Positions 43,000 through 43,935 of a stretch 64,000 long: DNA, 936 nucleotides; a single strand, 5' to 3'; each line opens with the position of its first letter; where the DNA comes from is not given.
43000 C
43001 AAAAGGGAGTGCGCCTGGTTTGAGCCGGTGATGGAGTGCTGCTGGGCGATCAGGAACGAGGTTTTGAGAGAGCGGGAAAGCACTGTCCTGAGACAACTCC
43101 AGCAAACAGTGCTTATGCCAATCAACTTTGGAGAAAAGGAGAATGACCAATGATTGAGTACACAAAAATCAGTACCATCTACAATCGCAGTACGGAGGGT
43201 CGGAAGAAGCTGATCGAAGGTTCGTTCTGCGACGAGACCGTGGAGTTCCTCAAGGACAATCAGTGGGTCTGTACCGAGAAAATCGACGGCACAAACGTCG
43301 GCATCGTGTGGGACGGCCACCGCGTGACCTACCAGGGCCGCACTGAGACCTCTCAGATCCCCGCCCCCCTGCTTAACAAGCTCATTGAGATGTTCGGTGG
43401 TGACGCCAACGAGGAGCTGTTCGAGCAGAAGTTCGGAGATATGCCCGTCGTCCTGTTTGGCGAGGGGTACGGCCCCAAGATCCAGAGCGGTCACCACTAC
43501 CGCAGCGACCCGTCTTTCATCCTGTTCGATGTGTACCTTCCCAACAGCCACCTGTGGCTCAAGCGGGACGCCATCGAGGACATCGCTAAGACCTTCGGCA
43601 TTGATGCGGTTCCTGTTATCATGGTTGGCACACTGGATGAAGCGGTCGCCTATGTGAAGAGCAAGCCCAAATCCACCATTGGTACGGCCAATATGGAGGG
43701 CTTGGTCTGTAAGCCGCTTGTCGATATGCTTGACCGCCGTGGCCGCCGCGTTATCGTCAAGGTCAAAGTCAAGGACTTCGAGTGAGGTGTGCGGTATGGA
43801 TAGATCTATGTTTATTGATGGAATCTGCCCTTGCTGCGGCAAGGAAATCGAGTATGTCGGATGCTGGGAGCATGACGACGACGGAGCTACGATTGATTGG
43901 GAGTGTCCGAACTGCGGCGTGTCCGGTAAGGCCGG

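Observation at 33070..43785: Extended RNA-repair toolkit co-resident with a tRNA gene set: CCA-adding enzyme, cGAS/SMODS-like nucleotidyltransferase, P-loop kinase, Rnl2-type RNA ligase, two metallophosphoesterases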

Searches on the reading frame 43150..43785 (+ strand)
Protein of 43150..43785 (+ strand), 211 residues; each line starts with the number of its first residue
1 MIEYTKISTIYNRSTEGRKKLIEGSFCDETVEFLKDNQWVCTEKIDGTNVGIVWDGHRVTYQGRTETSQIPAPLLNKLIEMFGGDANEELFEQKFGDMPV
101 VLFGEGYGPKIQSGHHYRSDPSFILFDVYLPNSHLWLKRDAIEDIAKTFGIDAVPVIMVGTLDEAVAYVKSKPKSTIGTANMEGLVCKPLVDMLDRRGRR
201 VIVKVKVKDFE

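Call 4: search_protein_families(library=pfam, proteins=[window:43150-43785:+], max_evalue=0.01)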
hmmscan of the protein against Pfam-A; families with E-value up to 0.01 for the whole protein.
window:43150-43785:+ (211 aa): 1 family
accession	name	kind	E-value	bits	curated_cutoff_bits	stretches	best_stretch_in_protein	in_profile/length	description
PF09414.15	RNA_ligase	-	2.9e-22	80.1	27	1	38-206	2-171/171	RNA ligase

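Call 5: search_protein_families(library=phrogs, proteins=[window:43150-43785:+], max_evalue=0.001)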
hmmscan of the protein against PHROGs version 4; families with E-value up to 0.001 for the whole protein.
window:43150-43785:+ (211 aa): 3 families
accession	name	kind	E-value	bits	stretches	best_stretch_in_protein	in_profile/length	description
phrog_548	-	DNA, RNA and nucleotide metabolism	3.9e-29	102.9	1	1-210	3-233/341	RNA ligase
phrog_968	-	DNA, RNA and nucleotide metabolism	1.9e-12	47.9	1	79-210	259-388/398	RNA ligase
phrog_24030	-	DNA, RNA and nucleotide metabolism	0.00066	20.1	0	119-188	234-300/342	RNA ligase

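Call 6: search_protein_families(library=ncbifam, proteins=[window:43150-43785:+], max_evalue=0.01)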
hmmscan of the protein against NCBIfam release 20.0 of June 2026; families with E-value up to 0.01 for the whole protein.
window:43150-43785:+ (211 aa): 2 families
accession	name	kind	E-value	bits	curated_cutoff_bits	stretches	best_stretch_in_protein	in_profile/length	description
TIGR02307.1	RNA_lig_RNL2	equivalog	2.4e-12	47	197.15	1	34-210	22-220/326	RNA ligase, Rnl2 family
TIGR02306.1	RNA_lig_DRB0094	equivalog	1.1e-06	27.8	151.15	1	32-205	154-333/341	RNA ligase (ATP)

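Call 7: search_solved_structures(query=window:43150-43785:+, max_evalue=1, show_alignments=2)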
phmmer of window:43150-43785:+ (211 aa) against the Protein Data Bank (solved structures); distinct sequences matched with E-value up to 1: 5.
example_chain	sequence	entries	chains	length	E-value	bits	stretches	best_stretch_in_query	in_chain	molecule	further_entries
1s68_A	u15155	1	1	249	1.2e-05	28.2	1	34-166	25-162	RNA Ligase 2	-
2hvq_A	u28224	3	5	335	2.4e-05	27.2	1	34-166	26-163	Hypothetical 37.6 kDa protein in Gp24-hoc intergenic region | T4 RNA ligase 2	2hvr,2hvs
6cob_A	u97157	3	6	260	0.16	14.6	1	66-119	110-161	Alpha-hydroxynitrile lyase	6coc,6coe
6cod_A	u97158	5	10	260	0.16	14.6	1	66-119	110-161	Alpha-hydroxynitrile lyase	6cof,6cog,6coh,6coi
1nho_A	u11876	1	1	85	0.67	12.6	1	26-93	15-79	Probable Thioredoxin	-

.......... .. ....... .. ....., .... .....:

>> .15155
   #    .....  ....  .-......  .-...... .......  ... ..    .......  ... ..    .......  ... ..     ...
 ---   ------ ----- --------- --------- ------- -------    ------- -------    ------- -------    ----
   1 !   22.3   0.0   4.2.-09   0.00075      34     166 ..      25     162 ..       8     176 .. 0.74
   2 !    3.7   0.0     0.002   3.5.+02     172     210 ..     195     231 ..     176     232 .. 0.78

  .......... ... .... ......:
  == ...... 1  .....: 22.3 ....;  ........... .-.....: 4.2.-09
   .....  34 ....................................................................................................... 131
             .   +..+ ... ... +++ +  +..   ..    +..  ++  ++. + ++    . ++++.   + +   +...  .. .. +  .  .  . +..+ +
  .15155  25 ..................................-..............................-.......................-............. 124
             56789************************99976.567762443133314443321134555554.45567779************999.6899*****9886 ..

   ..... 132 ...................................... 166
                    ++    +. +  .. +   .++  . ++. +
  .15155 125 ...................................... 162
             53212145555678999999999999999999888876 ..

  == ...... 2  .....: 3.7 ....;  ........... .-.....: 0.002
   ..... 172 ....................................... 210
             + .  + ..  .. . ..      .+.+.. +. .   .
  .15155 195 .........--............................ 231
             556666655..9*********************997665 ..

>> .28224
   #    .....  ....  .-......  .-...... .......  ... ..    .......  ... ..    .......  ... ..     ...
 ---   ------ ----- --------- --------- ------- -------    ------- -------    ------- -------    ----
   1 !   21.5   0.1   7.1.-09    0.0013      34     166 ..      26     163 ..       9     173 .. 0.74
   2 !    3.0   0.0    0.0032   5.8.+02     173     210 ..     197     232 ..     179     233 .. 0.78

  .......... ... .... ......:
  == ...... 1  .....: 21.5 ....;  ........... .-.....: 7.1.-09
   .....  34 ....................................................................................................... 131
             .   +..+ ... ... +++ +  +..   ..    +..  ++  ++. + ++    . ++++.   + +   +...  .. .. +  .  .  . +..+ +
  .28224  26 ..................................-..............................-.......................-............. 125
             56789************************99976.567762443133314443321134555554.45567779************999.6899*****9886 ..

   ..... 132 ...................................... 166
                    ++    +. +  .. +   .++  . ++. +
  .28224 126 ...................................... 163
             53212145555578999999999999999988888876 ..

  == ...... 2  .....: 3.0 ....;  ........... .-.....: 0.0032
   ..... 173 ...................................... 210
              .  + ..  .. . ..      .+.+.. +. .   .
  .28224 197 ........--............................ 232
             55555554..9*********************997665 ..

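Call 17: search_dna_similar(query=window:43150-43785:+, collection=phages, mode=protein, max_rows=25)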
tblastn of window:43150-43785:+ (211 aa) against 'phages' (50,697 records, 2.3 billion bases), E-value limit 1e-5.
Records with a match: 68; places in all: 68; records where one place covers at least 80% of the query: 65.
Best place of each record, by identity: <60% 68.
By first word of the organism name: Streptomyces 40; Prevotella 15; Caudoviricetes 4; uncultured 3; IAS 2; Pseudomonas 2; Bacteriophage 1; Campylobacter 1.
By host as written in the record: Prevotella sp. 15; Streptomyces griseus ATCC 10137 13; - 11; Streptomyces viridochromogenes DSM40736 8; Streptomyces sanglieri UNT16F27A 5; Streptomyces griseofuscus ATCC 23916 4; Streptomyces mirabilis NRRL B-2400 3; Homo sapiens 2; and 4 more.
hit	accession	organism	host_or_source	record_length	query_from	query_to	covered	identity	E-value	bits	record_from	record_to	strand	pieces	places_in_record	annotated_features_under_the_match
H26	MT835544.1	Bacteriophage sp.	human fecal samples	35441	1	195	92%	51.0%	2e-56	197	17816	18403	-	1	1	record has no annotation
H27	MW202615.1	Caudoviricetes sp.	Manatee Spring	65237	1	193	91%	44.4%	5e-41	153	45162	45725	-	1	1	RNA ligase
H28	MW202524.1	Caudoviricetes sp.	Manatee Spring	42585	1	194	92%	40.0%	3e-35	137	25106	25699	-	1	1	RNA ligase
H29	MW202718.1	Caudoviricetes sp.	Manatee Spring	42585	1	194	92%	40.0%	3e-35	137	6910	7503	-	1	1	RNA ligase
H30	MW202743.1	Caudoviricetes sp.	Manatee Spring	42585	1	194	92%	40.0%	3e-35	137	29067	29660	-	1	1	RNA ligase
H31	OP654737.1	Campylobacter phage vB_CjeM_WX1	Campylobacter jejuni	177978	1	193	91%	38.9%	4e-34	133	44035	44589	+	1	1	RNA ligase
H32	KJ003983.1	IAS virus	Homo sapiens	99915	2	188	89%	36.9%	9e-25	106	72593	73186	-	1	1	record has no annotation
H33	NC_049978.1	IAS virus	Homo sapiens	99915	2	188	89%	36.9%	9e-25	106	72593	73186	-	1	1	RNA ligase | hypothetical protein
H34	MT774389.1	uncultured phage cr116_1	human feces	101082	2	186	88%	36.8%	3e-24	105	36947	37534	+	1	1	RNA ligase | hypothetical protein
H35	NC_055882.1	uncultured phage cr116_1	human feces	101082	2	186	88%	36.8%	3e-24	105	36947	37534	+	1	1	RNA ligase | hypothetical protein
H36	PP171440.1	Streptomyces phage DekoNeimoidia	soil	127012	1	195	92%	34.3%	4e-22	99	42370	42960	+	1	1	record has no annotation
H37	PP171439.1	Streptomyces phage Byblos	soil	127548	1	195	92%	34.3%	4e-22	99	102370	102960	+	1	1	record has no annotation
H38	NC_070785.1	Streptomyces phage Wakanda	Streptomyces sanglieri UNT16F27A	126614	1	195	92%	34.2%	5e-18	87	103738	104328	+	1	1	207: RNA ligase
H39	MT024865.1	Streptomyces phage Wakanda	Streptomyces sanglieri UNT16F27A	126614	1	195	92%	34.2%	5e-18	87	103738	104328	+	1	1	207: RNA ligase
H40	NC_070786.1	Streptomyces phage Muntaha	Streptomyces sanglieri UNT16F27A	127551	1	195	92%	34.2%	5e-18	87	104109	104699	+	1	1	209: RNA ligase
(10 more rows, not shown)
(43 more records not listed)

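Call 24: get_annotated_region(hit=H26, flank=18000)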
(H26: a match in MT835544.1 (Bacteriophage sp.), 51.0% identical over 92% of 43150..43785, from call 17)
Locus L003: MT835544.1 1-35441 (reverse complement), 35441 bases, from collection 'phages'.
description: UNVERIFIED: Bacteriophage sp. clone scaffold_140 genomic sequence.
organism: Bacteriophage sp. (NCBI taxid 38018)
taxonomy: Viruses
host: -; source: human fecal samples; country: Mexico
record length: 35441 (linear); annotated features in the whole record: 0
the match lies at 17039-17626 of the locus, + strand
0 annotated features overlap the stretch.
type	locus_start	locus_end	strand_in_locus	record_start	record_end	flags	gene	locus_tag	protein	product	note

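Call 29: find_related_loci(query=window:43150-43785:+, collection=viral_contigs, flank=10000)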
Query window:43150-43785:+ (211 aa) in viral_contigs; peptide patterns used: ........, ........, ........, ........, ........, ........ (x = any residue, [..] = any of these).
25 stretches matched a pattern; 6 encode a relative of the query (tblastn E <= 1e-3); 6 distinct loci.
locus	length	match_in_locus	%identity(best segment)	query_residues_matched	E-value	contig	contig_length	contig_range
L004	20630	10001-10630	72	1-210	3e-106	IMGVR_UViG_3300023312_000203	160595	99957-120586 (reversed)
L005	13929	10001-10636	68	1-211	2e-97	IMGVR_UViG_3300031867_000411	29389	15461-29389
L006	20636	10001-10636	62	1-211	2e-87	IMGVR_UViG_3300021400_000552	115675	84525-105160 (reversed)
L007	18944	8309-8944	60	1-210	1e-85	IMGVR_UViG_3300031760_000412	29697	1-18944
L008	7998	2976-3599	59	1-211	4e-79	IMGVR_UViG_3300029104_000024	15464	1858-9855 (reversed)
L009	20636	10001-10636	61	1-210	3e-84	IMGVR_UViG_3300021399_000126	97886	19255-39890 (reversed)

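Call 40: find_homologous_proteins(query=window:43150-43785:+)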
Query window:43150-43785:+ (211 aa): 2140 proteins with E <= 0.001 among 2261 candidates; the best 120 are listed.
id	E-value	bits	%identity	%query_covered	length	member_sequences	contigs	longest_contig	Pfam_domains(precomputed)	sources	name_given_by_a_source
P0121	2.2e-139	480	100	100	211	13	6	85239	PF09414.16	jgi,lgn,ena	-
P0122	1.1e-116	406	83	100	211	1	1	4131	PF09414.16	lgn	-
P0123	1.6e-115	402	82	100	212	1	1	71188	PF09414.16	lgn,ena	-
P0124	1.9e-115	402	83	100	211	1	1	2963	PF09414.16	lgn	-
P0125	1.7e-113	395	81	100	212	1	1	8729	PF09414.16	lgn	-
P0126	2.6e-113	395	81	100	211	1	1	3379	PF09414.16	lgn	-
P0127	6.0e-113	394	81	100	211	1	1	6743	PF09414.16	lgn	-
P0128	1.8e-111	389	79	100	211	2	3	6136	PF09414.16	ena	-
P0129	3.8e-111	388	80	100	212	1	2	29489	PF09414.16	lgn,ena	-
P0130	5.7e-111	387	80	100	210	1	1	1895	PF09414.16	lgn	-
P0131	1.4e-110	386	79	100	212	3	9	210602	PF09414.16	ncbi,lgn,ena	-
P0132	1.4e-110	386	79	100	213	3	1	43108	PF09414.16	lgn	-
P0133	2.5e-110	385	80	100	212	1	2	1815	PF09414.16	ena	-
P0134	5.0e-110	384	78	100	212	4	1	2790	PF09414.16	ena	-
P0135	1.3e-109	383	79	100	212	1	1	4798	PF09414.16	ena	-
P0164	5.7e-107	374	78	100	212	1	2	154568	PF09414.16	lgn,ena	-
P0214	2.0e-105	369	77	100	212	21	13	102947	PF09414.16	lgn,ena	-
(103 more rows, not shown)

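Call 41: find_encoding_contigs(protein=P0131, flank=8000, max_places=2)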
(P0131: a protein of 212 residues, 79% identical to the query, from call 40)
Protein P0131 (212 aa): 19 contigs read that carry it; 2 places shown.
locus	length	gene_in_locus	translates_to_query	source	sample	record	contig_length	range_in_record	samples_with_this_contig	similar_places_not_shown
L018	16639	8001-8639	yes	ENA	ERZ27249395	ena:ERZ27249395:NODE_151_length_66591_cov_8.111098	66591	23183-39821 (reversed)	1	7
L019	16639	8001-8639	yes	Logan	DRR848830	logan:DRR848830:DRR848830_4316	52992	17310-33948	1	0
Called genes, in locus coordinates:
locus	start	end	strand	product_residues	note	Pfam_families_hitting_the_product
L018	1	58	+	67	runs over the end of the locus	-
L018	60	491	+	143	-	-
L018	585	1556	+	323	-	PF01507:PAPS_reduct (faint)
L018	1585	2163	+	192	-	-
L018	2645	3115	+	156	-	-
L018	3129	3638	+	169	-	-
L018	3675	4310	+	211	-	-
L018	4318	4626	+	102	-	-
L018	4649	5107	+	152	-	-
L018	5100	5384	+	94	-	PF24591:Phage_YunG-like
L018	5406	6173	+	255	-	PF01464:SLT (weak)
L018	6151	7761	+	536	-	PF00145:DNA_methylase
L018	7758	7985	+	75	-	-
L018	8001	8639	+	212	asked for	PF09414:RNA_ligase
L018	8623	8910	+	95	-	-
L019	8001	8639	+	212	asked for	PF09414:RNA_ligase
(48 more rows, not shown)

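Call 42: find_encoding_contigs(protein=P0164, flank=8000, max_places=1)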
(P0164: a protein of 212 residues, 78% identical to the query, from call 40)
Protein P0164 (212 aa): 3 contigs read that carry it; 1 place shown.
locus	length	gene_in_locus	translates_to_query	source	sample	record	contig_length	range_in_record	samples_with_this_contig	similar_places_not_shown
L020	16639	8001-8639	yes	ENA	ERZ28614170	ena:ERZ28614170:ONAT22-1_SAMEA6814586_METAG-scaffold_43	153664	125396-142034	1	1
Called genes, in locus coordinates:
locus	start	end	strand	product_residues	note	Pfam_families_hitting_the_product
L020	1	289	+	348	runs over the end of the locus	PF03235:GmrSD_N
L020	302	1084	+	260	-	PF00589:Phage_integrase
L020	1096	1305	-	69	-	PF13443:HTH_26, PF01381:HTH_3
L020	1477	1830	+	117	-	PF02452:PemK_toxin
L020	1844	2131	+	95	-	-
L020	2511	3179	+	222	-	-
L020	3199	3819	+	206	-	-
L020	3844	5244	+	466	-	-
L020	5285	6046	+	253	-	-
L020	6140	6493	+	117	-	-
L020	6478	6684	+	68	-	-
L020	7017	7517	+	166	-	-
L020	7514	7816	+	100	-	-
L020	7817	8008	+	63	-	-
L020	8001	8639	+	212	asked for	PF09414:RNA_ligase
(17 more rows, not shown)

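Call 43: find_encoding_contigs(protein=P0214, flank=8000, max_places=2)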
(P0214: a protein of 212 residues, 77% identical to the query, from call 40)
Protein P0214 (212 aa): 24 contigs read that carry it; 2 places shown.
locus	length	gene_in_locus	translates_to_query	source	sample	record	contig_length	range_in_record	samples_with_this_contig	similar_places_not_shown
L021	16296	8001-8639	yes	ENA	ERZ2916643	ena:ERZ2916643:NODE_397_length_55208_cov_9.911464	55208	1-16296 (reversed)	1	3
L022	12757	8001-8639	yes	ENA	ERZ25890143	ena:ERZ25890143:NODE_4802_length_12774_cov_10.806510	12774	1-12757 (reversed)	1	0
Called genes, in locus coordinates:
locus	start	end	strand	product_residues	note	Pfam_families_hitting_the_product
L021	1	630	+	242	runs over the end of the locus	PF02557:VanY (weak), PF13539:Peptidase_M15_4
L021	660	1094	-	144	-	PF06114:Peptidase_M78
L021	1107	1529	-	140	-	-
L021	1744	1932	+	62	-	PF12844:HTH_19 (weak), PF13443:HTH_26, PF01381:HTH_3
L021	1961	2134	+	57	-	-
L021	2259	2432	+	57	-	-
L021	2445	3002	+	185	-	PF13702:Lysozyme_like (faint), PF01464:SLT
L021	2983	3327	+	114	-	PF08769:Spo0A_C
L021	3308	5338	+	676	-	PF13476:AAA_23 (weak)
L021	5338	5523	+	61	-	-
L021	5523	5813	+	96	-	-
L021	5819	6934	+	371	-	-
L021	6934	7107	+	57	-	-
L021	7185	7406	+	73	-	-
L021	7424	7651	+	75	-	-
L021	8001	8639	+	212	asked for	PF09414:RNA_ligase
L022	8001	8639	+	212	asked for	PF09414:RNA_ligase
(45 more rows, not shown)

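Call 64: search_protein_families(library=padloc, proteins=[window:43150-43785:+], max_evalue=0.01)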
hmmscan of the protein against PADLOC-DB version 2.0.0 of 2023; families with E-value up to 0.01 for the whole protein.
window:43150-43785:+ (211 aa): 0 families

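Call 83: find_encoding_contigs(protein=P0121, flank=3000, max_places=4)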
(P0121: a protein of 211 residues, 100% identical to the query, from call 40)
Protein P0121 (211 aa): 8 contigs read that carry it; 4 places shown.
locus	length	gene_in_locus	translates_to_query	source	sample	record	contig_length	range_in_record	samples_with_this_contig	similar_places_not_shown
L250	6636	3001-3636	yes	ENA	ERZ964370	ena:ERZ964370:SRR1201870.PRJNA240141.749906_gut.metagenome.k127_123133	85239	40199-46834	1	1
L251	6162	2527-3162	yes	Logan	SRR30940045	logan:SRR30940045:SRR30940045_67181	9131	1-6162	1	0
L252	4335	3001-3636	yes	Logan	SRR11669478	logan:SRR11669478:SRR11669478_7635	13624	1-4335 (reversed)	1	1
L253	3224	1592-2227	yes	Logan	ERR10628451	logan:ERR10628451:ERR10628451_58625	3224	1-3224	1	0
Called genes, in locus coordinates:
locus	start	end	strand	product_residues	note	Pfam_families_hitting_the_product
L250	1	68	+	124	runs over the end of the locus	-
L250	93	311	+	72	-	-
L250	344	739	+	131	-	-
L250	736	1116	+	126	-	-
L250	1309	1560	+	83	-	-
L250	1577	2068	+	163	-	-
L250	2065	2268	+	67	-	-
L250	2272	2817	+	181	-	PF13521:AAA_28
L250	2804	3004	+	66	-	-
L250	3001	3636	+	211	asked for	PF09414:RNA_ligase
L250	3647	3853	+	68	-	-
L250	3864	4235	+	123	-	-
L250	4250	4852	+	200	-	PF17338:GP88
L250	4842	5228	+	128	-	-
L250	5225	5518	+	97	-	-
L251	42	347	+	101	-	-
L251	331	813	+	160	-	PF18143:HAD_SAK_2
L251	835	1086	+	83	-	-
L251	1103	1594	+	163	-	-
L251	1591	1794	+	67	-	-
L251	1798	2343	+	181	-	PF13521:AAA_28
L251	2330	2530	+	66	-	-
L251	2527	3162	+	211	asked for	PF09414:RNA_ligase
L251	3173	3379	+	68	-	-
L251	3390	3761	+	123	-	-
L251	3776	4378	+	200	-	PF17338:GP88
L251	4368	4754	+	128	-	-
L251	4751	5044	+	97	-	-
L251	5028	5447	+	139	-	-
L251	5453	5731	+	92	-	-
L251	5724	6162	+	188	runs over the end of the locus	PF00149:Metallophos (faint)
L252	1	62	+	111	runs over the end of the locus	-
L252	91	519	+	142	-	-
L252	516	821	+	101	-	-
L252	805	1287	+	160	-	PF18143:HAD_SAK_2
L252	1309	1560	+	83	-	-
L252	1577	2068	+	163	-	-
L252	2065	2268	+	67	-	-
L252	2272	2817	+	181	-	PF13521:AAA_28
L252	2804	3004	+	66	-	-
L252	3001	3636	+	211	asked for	PF09414:RNA_ligase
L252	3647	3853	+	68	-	-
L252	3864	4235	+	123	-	-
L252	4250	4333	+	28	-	?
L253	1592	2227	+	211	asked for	PF09414:RNA_ligase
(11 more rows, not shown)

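Call 112: search_protein_families(library=pfam, proteins=[L251:331-813:+], max_evalue=0.001)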
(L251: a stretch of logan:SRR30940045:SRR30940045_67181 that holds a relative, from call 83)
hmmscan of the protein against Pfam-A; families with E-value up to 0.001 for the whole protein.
L251:331-813:+ (160 aa): 1 family
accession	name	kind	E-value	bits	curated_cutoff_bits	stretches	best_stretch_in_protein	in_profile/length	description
PF18143.6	HAD_SAK_2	-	8.4e-21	75.2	27.5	1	10-147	1-138/139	HAD domain in Swiss Army Knife RNA repair proteins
